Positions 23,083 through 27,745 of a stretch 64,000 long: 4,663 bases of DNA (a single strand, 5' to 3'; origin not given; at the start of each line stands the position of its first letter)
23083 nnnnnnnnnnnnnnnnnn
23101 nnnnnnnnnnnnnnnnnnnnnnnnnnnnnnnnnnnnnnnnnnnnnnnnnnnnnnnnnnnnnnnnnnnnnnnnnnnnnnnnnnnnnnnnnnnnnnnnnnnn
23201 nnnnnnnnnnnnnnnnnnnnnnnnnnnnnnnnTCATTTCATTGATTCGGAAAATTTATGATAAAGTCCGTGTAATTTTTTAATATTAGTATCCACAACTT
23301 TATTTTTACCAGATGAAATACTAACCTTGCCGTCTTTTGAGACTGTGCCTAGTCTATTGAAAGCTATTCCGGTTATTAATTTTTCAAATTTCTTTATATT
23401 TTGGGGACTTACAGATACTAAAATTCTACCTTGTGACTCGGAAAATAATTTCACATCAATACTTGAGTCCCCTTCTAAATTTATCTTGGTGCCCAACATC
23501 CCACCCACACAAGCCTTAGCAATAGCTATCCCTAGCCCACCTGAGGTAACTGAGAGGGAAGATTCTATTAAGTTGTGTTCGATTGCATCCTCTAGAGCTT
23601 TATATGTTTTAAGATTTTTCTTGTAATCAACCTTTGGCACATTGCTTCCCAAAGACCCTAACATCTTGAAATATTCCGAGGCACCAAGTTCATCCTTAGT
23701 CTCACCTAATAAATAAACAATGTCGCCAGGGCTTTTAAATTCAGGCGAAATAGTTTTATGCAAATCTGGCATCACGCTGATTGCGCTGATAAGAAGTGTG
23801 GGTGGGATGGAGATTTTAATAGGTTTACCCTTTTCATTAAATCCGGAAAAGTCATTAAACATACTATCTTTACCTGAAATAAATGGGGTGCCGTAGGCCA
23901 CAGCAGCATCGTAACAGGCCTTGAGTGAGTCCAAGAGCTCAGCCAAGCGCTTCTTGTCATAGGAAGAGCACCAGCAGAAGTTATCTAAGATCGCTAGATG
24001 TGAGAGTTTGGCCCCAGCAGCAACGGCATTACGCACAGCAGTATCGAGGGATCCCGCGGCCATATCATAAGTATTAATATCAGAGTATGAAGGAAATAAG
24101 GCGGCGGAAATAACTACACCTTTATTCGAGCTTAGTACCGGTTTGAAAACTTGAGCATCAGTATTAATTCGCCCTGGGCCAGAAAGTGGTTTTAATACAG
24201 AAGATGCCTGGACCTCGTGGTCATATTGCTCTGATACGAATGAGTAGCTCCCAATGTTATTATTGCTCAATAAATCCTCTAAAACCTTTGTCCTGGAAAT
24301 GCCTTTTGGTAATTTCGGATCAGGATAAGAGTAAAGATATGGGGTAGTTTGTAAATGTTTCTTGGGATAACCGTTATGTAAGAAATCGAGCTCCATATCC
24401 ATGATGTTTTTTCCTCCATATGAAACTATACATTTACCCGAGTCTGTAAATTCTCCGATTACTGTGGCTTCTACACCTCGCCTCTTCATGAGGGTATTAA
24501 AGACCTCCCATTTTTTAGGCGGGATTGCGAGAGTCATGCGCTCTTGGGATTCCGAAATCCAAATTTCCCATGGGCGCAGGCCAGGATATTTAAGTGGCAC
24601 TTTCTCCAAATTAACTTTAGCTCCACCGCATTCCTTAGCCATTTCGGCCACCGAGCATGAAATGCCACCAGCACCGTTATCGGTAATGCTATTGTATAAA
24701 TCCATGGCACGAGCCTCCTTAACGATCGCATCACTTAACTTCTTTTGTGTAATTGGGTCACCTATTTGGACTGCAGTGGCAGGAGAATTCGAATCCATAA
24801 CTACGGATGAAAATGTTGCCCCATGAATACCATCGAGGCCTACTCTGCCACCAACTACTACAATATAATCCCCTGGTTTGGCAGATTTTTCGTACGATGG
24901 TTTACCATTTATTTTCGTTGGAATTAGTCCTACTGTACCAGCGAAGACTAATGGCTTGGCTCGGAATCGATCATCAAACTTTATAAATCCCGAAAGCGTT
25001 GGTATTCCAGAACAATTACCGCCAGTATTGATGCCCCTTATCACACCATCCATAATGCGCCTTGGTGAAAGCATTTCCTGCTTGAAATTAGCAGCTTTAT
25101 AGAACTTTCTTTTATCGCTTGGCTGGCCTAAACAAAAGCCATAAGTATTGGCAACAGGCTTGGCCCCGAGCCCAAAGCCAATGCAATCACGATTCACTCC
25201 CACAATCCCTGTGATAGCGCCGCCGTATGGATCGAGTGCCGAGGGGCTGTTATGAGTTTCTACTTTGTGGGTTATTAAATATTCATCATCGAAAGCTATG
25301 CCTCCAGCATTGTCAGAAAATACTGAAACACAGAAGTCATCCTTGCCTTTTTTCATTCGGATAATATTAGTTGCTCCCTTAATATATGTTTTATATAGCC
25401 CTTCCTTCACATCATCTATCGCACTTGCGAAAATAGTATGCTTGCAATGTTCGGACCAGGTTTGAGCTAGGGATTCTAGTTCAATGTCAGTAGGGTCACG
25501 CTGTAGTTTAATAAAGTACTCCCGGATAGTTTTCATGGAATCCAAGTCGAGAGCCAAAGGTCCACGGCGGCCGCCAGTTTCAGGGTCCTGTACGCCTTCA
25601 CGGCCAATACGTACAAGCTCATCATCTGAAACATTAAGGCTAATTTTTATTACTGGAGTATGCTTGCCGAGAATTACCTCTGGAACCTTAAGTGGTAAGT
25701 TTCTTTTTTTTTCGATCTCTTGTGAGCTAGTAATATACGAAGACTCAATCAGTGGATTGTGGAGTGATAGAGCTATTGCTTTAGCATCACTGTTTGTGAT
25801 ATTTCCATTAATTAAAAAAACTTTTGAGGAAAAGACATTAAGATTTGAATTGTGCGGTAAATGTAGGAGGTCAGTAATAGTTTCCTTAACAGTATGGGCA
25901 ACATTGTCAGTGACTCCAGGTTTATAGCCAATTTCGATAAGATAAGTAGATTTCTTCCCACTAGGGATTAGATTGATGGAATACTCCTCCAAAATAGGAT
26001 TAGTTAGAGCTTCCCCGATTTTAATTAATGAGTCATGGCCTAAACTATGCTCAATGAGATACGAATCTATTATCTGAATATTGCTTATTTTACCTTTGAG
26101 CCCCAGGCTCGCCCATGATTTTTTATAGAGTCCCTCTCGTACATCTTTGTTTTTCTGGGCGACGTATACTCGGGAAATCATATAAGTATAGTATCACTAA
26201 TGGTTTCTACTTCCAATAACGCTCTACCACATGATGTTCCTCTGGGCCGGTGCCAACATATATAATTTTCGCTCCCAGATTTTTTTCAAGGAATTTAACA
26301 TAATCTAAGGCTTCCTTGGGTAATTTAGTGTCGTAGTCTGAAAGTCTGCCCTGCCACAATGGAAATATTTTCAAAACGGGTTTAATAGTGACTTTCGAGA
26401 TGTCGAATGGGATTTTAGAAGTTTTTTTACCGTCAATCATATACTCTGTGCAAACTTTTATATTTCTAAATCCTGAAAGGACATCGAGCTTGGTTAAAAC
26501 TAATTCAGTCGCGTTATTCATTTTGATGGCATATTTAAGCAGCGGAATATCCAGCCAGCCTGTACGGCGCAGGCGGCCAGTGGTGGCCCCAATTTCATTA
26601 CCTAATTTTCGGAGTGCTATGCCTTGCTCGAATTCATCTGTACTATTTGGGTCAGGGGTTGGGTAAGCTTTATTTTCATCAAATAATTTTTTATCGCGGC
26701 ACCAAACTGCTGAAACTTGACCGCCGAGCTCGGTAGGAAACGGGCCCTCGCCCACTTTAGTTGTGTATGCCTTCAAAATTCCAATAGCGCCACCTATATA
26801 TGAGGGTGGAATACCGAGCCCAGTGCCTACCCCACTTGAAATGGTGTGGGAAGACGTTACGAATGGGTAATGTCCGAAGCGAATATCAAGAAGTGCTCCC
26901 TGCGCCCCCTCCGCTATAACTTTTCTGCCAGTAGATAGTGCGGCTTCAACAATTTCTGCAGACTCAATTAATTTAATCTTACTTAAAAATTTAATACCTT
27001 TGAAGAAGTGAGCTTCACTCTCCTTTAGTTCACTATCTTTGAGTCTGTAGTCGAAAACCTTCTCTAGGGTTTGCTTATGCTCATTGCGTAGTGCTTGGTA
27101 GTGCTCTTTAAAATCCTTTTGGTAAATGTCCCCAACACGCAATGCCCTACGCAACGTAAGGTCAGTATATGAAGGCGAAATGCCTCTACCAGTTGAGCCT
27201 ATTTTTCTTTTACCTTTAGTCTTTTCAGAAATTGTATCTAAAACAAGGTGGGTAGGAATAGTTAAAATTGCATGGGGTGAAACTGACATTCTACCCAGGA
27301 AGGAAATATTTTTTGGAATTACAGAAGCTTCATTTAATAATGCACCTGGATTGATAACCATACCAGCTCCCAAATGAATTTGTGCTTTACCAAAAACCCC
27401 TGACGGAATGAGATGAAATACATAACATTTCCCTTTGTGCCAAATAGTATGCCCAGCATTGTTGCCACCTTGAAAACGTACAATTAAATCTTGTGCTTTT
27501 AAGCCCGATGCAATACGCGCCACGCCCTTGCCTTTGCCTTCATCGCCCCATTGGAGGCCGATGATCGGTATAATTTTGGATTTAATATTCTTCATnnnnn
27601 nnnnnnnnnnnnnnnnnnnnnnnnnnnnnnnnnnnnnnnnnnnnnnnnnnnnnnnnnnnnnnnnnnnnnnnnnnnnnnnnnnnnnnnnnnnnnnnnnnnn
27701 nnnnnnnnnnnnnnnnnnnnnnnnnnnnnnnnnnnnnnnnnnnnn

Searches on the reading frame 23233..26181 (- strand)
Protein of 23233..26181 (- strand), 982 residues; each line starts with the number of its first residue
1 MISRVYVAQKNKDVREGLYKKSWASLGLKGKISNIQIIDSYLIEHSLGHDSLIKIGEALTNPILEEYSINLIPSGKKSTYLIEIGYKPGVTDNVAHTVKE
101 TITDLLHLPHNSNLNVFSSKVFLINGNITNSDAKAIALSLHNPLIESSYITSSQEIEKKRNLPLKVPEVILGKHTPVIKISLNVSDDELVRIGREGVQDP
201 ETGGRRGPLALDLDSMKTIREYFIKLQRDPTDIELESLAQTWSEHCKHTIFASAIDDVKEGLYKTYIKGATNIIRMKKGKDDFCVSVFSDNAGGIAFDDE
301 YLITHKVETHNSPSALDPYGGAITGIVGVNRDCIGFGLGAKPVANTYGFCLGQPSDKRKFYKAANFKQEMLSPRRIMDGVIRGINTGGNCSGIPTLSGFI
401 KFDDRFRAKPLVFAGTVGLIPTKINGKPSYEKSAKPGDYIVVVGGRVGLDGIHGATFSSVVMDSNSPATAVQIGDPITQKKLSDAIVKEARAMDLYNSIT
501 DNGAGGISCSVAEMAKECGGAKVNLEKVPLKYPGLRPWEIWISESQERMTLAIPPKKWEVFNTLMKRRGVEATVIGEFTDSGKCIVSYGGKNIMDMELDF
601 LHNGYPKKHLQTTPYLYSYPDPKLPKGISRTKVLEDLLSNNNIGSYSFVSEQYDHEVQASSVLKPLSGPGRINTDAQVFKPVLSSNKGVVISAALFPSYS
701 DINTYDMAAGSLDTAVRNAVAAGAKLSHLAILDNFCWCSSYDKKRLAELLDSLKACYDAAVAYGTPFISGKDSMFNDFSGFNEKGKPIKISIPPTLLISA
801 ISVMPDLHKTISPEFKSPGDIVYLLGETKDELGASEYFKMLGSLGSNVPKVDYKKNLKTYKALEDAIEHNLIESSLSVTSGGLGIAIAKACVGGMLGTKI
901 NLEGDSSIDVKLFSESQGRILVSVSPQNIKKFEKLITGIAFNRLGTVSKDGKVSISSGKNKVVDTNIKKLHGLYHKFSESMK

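Call 49: search_protein_families(library=pfam, proteins=[window:23233-26181:-], max_evalue=0.0001)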
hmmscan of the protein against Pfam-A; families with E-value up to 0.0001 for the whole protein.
window:23233-26181:- (982 aa): 3 families
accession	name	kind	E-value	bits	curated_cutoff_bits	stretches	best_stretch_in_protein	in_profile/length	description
PF02769.27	AIRS_C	-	9e-43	146.6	23.1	2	435-587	1-154/156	AIR synthase related protein, C-terminal domain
PF00586.29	AIRS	-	3.8e-20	72.8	24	2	290-420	2-112/112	AIR synthase related protein, N-terminal domain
PF18072.6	FGAR-AT_linker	-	1.7e-15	57.7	26.6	1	208-248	9-49/50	Formylglycinamide ribonucleotide amidotransferase linker domain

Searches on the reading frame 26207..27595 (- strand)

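Call 49: search_protein_families(library=pfam, proteins=[window:26207-27595:-], max_evalue=0.0001)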
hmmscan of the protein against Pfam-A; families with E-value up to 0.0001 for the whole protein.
window:26207-27595:- (462 aa): 1 family
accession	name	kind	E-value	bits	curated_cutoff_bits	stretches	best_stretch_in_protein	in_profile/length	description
PF00709.27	Adenylsucc_synt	-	3.6e-129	431.6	27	1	11-456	2-415/416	Adenylosuccinate synthetase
